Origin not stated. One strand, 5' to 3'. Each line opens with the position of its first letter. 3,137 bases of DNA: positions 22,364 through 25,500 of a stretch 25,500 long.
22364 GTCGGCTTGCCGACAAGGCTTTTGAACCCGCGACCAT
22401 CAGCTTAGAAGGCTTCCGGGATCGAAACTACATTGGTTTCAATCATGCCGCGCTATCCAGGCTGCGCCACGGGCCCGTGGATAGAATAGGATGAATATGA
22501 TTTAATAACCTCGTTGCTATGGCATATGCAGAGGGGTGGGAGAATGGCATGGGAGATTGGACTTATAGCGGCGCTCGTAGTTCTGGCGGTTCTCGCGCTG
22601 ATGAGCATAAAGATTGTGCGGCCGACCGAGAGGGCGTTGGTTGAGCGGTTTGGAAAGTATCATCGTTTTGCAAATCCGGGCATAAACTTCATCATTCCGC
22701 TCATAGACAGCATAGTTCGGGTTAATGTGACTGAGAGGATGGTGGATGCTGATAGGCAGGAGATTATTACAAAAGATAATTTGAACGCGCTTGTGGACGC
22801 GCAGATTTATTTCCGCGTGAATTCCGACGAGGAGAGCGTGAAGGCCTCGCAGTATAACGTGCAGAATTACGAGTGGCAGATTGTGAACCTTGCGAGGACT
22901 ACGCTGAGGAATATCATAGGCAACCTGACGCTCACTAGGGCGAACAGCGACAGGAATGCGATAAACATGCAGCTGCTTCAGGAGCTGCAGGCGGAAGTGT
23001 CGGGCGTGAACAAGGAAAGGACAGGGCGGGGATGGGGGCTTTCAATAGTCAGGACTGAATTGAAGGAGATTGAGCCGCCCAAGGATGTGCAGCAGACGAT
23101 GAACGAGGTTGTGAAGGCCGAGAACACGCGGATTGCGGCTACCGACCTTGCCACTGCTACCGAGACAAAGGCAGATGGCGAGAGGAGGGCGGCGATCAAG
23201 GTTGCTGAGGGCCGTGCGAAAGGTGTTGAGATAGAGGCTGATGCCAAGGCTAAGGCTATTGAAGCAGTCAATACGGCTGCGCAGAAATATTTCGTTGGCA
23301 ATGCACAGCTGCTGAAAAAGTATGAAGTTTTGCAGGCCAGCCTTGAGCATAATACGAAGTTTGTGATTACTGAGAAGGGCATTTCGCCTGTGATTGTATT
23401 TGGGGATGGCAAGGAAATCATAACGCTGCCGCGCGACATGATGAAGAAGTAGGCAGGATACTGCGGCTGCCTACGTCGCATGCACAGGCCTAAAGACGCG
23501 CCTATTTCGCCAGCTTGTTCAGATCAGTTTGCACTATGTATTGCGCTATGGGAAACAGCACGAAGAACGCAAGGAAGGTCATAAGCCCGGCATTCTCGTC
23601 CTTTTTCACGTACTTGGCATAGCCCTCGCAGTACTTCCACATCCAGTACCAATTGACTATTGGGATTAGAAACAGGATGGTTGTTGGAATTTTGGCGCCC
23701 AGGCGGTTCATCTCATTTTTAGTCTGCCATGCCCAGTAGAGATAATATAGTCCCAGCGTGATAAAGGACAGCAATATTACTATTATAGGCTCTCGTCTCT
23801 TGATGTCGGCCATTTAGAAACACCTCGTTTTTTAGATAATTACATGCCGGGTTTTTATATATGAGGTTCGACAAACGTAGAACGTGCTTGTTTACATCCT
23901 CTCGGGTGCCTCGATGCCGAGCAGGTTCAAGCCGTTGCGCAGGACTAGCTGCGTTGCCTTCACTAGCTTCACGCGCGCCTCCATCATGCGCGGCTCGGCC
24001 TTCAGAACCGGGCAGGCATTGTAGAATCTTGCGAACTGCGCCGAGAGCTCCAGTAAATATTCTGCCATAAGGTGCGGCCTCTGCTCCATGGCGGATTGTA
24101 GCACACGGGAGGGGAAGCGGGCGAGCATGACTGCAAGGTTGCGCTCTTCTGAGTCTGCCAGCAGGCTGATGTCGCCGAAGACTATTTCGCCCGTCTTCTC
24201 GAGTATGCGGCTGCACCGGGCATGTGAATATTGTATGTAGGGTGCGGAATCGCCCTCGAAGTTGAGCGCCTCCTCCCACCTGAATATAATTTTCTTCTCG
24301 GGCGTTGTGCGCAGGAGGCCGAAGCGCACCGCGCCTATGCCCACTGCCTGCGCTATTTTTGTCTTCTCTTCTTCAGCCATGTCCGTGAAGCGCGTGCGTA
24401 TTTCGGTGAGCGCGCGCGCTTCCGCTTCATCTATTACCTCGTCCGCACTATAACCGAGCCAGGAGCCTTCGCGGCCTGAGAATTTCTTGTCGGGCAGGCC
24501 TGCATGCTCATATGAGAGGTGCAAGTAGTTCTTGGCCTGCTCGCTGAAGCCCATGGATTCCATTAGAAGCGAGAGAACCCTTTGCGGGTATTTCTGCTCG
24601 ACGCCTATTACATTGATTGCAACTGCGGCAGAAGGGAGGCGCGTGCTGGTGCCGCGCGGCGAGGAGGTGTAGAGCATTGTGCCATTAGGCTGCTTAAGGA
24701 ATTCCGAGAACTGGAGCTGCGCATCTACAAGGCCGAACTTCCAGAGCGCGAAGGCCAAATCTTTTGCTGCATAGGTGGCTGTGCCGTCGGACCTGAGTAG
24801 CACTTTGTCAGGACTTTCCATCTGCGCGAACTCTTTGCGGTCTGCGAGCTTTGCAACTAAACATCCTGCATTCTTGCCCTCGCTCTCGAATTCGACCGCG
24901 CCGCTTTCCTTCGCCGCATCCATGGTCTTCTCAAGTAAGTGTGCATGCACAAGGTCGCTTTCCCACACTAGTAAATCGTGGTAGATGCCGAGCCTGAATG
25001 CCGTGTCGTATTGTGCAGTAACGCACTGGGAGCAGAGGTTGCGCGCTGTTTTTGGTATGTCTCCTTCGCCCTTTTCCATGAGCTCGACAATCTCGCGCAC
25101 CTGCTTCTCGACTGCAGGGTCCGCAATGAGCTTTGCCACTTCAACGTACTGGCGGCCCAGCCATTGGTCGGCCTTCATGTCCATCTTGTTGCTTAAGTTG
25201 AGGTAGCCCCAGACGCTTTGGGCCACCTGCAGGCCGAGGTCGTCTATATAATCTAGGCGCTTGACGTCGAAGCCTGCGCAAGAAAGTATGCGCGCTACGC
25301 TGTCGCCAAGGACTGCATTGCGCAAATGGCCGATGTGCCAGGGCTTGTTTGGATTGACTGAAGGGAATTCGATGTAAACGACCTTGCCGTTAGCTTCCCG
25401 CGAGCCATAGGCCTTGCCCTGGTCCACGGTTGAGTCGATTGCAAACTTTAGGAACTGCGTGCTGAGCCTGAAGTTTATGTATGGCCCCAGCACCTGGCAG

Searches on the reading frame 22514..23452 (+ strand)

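Call 7: search_protein_families(library=pfam, proteins=[window:22514-23452:+])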
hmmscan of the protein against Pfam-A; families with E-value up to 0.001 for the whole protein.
window:22514-23452:+ (312 aa): 1 family
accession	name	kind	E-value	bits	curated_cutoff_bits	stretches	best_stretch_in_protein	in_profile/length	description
PF01145.31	Band_7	-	5.4e-36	124.7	23.6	1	33-215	1-174/176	SPFH domain / Band 7 family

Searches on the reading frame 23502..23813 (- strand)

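Call 7: search_protein_families(library=pfam, proteins=[window:23502-23813:-])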
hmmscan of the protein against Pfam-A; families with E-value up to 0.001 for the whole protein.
window:23502-23813:- (103 aa): 1 family
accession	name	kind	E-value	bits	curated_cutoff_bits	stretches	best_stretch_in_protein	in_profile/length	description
PF14018.11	DUF4234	-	8.9e-11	42.2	25.3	1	10-61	4-64/70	Domain of unknown function (DUF4234)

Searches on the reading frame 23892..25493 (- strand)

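Call 7: search_protein_families(library=pfam, proteins=[window:23892-25493:-])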
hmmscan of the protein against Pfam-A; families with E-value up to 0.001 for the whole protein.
window:23892-25493:- (533 aa): 2 families
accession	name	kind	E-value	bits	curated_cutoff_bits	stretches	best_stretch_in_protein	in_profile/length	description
PF05746.21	DALR_1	-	2.5e-32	111.9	22.3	1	420-533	1-117/117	DALR anticodon binding domain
PF00750.26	tRNA-synt_1d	-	2.5e-28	99.5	23.3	2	22-250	5-223/349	tRNA synthetases class I (R), catalytic domain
